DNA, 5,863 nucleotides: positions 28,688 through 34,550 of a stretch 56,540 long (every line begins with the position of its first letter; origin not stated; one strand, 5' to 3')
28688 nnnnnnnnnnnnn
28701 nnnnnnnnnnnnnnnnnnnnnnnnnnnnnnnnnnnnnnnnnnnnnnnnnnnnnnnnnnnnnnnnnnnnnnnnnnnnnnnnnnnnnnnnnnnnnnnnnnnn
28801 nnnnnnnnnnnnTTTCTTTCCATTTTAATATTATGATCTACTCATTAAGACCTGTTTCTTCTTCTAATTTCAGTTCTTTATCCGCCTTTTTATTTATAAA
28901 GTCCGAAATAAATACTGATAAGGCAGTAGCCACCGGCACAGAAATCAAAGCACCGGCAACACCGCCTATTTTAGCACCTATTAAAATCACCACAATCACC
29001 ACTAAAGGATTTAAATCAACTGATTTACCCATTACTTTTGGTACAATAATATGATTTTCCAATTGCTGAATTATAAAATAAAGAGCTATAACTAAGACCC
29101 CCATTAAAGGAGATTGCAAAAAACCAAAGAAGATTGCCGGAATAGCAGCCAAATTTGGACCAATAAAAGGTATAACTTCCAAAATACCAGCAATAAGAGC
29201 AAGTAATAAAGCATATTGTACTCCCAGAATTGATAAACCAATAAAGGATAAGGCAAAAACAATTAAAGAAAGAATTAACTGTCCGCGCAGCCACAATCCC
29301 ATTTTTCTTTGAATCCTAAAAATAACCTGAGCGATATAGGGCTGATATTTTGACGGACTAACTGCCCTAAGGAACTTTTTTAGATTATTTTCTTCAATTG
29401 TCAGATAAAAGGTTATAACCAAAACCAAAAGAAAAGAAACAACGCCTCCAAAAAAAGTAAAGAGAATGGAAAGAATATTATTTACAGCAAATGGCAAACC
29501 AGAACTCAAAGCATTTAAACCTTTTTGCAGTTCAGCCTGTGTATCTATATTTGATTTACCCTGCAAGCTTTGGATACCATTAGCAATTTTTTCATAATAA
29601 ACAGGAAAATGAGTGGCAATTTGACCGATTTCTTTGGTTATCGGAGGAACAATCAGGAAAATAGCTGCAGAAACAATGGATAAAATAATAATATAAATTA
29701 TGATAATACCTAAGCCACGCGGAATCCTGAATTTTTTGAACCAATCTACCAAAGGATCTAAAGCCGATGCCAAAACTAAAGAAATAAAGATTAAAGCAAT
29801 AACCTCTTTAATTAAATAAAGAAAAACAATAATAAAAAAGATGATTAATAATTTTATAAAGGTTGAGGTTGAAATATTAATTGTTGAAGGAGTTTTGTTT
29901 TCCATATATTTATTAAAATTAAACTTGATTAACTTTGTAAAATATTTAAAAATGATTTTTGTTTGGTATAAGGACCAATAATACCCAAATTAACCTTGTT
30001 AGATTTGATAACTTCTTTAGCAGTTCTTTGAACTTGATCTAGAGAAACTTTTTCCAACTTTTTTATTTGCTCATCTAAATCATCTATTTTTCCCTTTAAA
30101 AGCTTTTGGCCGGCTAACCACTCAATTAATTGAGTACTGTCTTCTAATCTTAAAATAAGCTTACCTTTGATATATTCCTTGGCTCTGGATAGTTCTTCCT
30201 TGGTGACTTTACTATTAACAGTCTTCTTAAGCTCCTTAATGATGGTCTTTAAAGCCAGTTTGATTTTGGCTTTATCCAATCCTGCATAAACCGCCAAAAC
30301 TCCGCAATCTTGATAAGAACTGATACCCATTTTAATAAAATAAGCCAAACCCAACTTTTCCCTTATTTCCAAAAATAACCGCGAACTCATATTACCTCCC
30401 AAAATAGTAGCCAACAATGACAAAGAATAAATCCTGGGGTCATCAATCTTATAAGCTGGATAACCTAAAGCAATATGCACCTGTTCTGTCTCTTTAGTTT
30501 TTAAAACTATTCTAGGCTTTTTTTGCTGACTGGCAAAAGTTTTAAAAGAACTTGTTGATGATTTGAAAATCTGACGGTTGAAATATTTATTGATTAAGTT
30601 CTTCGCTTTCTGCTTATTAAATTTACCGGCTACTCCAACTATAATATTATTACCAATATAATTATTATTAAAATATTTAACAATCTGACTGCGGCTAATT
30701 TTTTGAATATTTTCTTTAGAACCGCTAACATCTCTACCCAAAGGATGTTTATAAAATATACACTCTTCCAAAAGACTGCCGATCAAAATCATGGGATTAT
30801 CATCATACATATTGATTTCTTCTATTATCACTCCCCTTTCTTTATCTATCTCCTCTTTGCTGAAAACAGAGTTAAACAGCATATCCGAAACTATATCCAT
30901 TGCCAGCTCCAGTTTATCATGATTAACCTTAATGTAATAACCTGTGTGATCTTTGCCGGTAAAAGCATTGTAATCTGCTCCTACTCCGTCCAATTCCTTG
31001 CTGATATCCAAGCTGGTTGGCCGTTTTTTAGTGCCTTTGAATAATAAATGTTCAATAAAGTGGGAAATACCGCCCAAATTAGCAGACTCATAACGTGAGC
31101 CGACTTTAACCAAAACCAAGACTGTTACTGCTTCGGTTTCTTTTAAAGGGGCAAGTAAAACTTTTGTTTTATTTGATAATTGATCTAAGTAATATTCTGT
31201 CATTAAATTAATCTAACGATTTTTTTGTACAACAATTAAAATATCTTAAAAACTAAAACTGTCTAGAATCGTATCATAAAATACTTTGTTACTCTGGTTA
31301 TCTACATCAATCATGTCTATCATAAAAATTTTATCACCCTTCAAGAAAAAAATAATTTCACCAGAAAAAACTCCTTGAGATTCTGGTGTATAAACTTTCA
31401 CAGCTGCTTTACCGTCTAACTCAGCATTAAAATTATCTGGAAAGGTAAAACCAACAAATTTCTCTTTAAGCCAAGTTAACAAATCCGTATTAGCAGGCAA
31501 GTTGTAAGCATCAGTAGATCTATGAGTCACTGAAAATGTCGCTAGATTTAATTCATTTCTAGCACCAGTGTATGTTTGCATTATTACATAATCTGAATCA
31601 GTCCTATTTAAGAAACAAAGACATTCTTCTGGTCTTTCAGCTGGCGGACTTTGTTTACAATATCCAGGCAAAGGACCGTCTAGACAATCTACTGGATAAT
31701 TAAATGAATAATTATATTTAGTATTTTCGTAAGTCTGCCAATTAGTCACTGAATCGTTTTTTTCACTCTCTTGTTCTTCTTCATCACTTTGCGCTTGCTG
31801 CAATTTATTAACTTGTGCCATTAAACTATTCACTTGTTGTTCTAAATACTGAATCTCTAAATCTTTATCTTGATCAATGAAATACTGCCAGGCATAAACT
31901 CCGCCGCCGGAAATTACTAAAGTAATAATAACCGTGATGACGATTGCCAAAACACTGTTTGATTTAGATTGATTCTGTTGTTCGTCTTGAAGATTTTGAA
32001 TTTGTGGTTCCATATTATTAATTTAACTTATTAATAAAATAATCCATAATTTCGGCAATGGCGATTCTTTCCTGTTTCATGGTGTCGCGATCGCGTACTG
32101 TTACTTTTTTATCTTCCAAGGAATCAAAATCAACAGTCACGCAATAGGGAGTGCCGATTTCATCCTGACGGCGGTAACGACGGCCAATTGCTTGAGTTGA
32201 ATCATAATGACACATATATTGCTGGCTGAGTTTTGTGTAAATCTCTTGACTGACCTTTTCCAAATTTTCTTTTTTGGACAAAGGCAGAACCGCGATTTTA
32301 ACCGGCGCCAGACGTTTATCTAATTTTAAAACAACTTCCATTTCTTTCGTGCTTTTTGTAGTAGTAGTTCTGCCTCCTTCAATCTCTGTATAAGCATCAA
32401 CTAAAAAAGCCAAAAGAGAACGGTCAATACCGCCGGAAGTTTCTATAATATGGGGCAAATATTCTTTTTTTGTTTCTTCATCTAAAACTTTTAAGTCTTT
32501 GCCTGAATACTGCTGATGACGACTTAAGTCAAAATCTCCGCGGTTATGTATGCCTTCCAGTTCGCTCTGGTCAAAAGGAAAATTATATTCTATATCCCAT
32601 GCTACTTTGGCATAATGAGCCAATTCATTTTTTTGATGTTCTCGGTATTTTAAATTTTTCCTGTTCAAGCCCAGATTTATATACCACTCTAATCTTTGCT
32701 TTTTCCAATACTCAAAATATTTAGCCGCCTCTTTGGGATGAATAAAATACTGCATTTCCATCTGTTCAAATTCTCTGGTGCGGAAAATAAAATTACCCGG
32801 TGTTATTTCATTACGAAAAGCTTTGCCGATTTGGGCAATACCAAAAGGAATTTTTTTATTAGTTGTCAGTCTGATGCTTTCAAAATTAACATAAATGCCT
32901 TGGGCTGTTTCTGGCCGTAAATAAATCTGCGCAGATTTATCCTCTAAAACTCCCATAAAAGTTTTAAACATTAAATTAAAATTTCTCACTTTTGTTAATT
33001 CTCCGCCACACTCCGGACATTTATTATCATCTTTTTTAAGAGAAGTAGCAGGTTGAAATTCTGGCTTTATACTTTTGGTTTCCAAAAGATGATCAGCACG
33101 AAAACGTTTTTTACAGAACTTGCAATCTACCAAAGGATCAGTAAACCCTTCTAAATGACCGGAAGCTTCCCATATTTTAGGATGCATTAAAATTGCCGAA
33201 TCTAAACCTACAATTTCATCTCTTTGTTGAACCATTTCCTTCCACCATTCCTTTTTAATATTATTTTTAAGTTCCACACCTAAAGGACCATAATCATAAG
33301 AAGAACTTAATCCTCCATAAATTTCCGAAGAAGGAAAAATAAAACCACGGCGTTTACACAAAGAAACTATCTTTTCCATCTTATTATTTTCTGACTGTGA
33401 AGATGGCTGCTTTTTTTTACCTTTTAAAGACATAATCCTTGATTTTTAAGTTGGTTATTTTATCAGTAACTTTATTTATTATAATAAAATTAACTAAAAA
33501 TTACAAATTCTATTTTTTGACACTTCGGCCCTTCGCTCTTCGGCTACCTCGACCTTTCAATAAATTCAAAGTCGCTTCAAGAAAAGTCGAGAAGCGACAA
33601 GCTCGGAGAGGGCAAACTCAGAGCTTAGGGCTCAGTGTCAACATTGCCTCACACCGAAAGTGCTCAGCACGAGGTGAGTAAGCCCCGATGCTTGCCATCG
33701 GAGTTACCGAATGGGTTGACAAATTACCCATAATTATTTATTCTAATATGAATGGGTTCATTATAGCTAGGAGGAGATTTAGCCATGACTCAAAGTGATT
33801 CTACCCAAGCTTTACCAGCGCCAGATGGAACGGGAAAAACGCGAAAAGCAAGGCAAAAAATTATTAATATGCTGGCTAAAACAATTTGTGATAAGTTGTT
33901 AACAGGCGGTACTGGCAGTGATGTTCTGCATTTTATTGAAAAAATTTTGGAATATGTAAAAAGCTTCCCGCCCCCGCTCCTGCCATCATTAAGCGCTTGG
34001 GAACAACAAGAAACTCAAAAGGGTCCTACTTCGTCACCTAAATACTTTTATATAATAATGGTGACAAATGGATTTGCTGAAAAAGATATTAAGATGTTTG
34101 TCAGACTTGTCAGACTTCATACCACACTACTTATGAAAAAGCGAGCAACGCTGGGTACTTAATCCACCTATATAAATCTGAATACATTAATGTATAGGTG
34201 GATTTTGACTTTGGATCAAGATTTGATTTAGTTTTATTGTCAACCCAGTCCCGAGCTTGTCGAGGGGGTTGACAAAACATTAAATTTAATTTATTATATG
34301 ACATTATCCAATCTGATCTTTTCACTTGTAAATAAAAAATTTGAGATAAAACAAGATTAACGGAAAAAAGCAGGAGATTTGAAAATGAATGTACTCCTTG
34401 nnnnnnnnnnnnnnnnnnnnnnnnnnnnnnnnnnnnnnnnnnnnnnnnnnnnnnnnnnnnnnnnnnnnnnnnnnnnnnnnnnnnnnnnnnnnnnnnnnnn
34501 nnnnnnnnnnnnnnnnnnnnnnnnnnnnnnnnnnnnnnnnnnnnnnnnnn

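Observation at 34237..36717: Duplicated cassette: two divergent paralogs keep near-identical promoter and terminator modules, with the -35 box buried in a hairpin/palindrome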

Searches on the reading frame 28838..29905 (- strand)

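Call 83: search_protein_families(library=pfam, proteins=[window:28838-29905:-], max_evalue=0.00001)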
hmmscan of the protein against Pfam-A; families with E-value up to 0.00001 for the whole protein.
window:28838-29905:- (355 aa): 1 family
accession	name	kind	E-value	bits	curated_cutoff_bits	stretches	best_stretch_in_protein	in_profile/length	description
PF01594.21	AI-2E_transport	-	2.8e-70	237.5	34.3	1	17-335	3-325/327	AI-2E family transporter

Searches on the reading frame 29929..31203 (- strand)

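Call 83: search_protein_families(library=pfam, proteins=[window:29929-31203:-], max_evalue=0.00001)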
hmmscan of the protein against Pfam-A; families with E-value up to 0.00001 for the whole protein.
window:29929-31203:- (424 aa): 2 families
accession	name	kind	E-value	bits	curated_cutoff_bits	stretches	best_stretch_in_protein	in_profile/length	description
PF05193.26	Peptidase_M16_C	-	3.5e-40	138.2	23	1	168-343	1-179/181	Peptidase M16 inactive domain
PF00675.25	Peptidase_M16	-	1.4e-36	126.1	22.3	1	15-160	2-146/149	Insulinase (Peptidase family M16)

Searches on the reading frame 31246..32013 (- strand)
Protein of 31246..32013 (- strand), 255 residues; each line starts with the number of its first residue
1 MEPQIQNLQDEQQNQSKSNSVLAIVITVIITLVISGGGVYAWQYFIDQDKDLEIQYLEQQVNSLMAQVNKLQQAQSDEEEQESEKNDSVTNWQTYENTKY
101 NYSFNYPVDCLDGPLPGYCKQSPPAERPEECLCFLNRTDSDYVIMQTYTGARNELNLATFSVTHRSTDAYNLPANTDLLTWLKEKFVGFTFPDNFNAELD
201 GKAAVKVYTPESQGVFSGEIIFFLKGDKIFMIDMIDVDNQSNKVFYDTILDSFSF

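Call 83: search_protein_families(library=pfam, proteins=[window:31246-32013:-], max_evalue=0.00001)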
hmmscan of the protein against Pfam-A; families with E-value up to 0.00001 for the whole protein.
window:31246-32013:- (255 aa): 1 family
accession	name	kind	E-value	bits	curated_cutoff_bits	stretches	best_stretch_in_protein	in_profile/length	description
PF18933.6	PsbP_2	-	2.1e-07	31.6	27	1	69-255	20-184/184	PsbP-like protein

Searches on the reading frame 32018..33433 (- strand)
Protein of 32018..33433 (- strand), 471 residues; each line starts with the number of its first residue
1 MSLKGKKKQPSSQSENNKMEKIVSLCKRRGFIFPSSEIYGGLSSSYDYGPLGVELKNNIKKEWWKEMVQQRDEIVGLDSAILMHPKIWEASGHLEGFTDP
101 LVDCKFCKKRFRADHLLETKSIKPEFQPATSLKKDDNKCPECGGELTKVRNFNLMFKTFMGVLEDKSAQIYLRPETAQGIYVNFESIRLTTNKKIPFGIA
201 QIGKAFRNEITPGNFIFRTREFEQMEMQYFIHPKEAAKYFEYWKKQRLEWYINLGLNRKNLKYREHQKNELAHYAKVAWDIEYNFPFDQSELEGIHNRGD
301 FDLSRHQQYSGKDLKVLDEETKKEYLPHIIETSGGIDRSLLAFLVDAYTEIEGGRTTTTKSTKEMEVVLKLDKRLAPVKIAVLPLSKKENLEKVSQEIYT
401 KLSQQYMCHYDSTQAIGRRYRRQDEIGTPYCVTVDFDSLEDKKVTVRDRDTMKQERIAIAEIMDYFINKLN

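Call 32: find_related_loci(query=window:32018-33433:-, collection=genome_contigs, flank=8000)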
Query window:32018-33433:- (471 aa) in genome_contigs; peptide patterns used: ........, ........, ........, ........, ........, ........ (x = any residue, [..] = any of these).
600 stretches matched a pattern (row limit reached: there are more); 600 encode a relative of the query (tblastn E <= 1e-3); the best 80 are kept; 80 distinct loci.
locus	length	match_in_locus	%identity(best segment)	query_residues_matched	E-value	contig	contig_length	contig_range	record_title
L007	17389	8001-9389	66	11-471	0e+0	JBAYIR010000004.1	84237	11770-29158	MAG: Patescibacteria group bacterium isolate SO_2016_GW1_35 scaffold00643_OW334_2016, whole genome shotgun sequence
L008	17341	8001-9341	56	6-470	0e+0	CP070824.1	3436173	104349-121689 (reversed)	MAG: Candidatus Zixiibacteriota bacterium isolate bin1124 chromosome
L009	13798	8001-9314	58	16-470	0e+0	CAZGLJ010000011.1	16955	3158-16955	MAG TPA_asm: uncultured Candidatus Saccharibacteria bacterium isolate SRP050083_co1_295 genome assembly, contig: NODE_13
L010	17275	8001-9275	60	17-457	3e-180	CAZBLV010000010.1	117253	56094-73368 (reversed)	MAG TPA_asm: uncultured Candidatus Saccharibacteria bacterium isolate SRP067234_co1_8 genome assembly, contig: k99_11254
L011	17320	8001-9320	56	7-470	7e-178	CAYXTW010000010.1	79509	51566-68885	MAG TPA_asm: uncultured Ignavibacteriaceae bacterium isolate binchicken_co89_533 genome assembly, contig: NODE_317_lengt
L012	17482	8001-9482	53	3-470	6e-178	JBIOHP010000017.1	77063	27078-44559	MAG: Bacteroidota bacterium isolate GcC11-5 k141_830470_length_77063_cov_91.9914, whole genome shotgun sequence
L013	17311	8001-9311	56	19-471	6e-177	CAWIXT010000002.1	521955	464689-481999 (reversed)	MAG: uncultured Gemmatimonadales bacterium isolate MFD05747.bin.2.224 genome assembly, contig: contig_15878, whole genom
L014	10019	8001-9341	55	6-470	2e-176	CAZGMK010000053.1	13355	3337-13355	MAG TPA_asm: uncultured Ignavibacteriales bacterium isolate binchicken_co17_359 genome assembly, contig: NODE_10534_leng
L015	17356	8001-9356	57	3-470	2e-176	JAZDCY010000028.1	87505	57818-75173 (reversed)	MAG: Gemmatimonadota bacterium isolate LQ108M_Bin_23 LQ108M_Bin_23_scaffold_28, whole genome shotgun sequence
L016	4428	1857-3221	55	2-471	0e+0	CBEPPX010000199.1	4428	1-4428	MAG TPA_asm: uncultured Ignavibacteriales bacterium isolate SRR7614708_concoct_49 genome assembly, contig: ERZ25083860.7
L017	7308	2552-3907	54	7-470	2e-176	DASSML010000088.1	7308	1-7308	MAG TPA_asm: Gemmatimonadales bacterium isolate SMAG_U1197 k141_99399, whole genome shotgun sequence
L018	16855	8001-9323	56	14-470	1e-175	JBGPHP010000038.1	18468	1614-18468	MAG: Gemmatimonadota bacterium isolate OBJ_0618_7090110_355 k141_10143036_length_18468_cov_23.4912, whole genome shotgun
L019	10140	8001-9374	54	1-470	3e-175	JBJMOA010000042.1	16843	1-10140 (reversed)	MAG: Gemmatimonadaceae bacterium isolate 12C16O_48h_50_P10_coass_bin_20 k141_3678954, whole genome shotgun sequence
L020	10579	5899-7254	54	12-471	3e-175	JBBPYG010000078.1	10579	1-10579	MAG: Candidatus Limnocylindria bacterium isolate bin.130 bin.130_S5Ck141_540372_length_10579_cov_38.4354, whole genome s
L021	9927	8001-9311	57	19-470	9e-175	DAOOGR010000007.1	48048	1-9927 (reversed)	MAG TPA_asm: Rectinema sp. isolate AMR_MDS_4426 NODE_793_length_48048_cov_60.964912, whole genome shotgun sequence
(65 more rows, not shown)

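Call 83: search_protein_families(library=pfam, proteins=[window:32018-33433:-], max_evalue=0.00001)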
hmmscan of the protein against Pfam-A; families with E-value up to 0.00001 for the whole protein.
window:32018-33433:- (471 aa): 2 families
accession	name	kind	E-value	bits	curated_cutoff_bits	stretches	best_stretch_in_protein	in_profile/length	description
PF03129.25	HGTP_anticodon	-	7.7e-23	80.9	21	1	379-468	1-93/94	Anticodon binding domain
PF00587.30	tRNA-synt_2b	-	5.5e-14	53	29.3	1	165-344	6-176/179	tRNA synthetase class II core domain (G, H, P, S and T)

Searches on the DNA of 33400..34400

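Call 56: search_rna_families(source=window, start=33400, end=34400, threshold=evalue, max_evalue=10)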
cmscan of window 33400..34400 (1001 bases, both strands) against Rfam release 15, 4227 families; matches with E-value up to 10: 9.
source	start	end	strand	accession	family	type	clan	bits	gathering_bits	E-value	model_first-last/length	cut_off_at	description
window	33937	33994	+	RF02418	Spd-sr07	Gene; sRNA;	-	21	55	1.8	1-63/63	no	Streptococcus sRNA Spd-sr07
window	33876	33964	+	RF02388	sau-30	Gene; sRNA;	-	20.7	70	1.7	1-64/64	no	Staphylococcus sRNA sau-30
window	34206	34307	+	RF04174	MIR4208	Gene; miRNA;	-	19.1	140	4.9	1-191/191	no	MIR4208 microRNA precursor family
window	33913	33986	+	RF00049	SNORD36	Gene; snRNA; snoRNA; CD-box;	CL00051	18.5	30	6.4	1-77/77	no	Small nucleolar RNA SNORD36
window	33431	33475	+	RF00078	MicA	Gene; sRNA;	-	17.8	41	6.8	21-75/75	no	MicA sRNA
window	34238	34275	+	RF00365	mir-BHRF1-1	Gene; miRNA;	-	17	95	3.5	1-66/66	no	mir-BHRF1-1 microRNA precursor family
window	33617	33672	-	RF01147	sR12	Gene; snRNA; snoRNA; CD-box;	-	14.5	38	2.8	1-52/52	no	Small nucleolar RNA sR12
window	33415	33628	+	RF02590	Spy1186876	Gene; sRNA;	-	13.7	208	2.9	1-243/243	no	S. pyogenes small RNA 1186876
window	33684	33714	+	RF01308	sR58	Gene; snRNA; snoRNA; CD-box;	-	12.9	55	9.3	1-55/55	no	Small nucleolar RNA sR58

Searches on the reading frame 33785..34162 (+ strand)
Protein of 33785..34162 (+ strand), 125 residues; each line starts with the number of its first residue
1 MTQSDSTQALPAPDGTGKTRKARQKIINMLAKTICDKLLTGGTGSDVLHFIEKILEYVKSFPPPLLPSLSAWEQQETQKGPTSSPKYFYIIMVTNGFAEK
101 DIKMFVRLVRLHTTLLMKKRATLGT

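Call 9: search_protein_families(library=pfam, proteins=[window:33785-34162:+], max_evalue=1)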
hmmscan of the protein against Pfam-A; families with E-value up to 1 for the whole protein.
window:33785-34162:+ (125 aa): 0 families

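Call 45: search_protein_families(library=ncbifam, proteins=[window:33785-34162:+], max_evalue=0.1)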
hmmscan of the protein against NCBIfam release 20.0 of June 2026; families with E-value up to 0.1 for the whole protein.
window:33785-34162:+ (125 aa): 0 families

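Call 67: find_homologous_proteins(query=window:33785-34162:+, max_evalue=0.01)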
Query window:33785-34162:+ (125 aa): 1 proteins with E <= 0.01 among 9 candidates.
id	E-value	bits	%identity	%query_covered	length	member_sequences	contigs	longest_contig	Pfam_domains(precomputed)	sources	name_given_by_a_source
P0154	3.2e-76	271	100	100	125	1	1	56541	-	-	-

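Call 68: search_protein_families(library=phrogs, proteins=[window:33785-34162:+], max_evalue=0.01)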
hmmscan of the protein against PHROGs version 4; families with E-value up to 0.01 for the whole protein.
window:33785-34162:+ (125 aa): 0 families

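Call 80: predict_structure(protein=window:33785-34162:+)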
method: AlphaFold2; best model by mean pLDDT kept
length: 125 residues; sequences in the alignment: 1
mean_pLDDT: 51.9   pTM: 0.32
mean pLDDT of the five models: 51.9, 50.9, 49.7, 49.6, 47.1
residues with pLDDT >= 90: 0; 70-90: 0; 50-70: 72; < 50: 53
segments of 3 or more residues with pLDDT < 50: 1-17, 61-88, 93-95
pLDDT, mean of each block of 10 residues (from residue 1): 38 49 59 61 57 54 41 43 44 53 62 60 53
secondary structure, 60 per line:
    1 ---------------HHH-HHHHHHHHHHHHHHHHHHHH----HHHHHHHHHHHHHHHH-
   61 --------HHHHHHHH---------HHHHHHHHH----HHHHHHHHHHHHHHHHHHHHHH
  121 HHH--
elements in order: H20-39 H44-59 H69-76 H86-94 H99-123

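Call 92: search_protein_families(library=padloc, proteins=[window:33785-34162:+], max_evalue=0.01)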
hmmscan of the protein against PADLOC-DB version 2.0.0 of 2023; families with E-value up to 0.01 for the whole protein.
window:33785-34162:+ (125 aa): 0 families
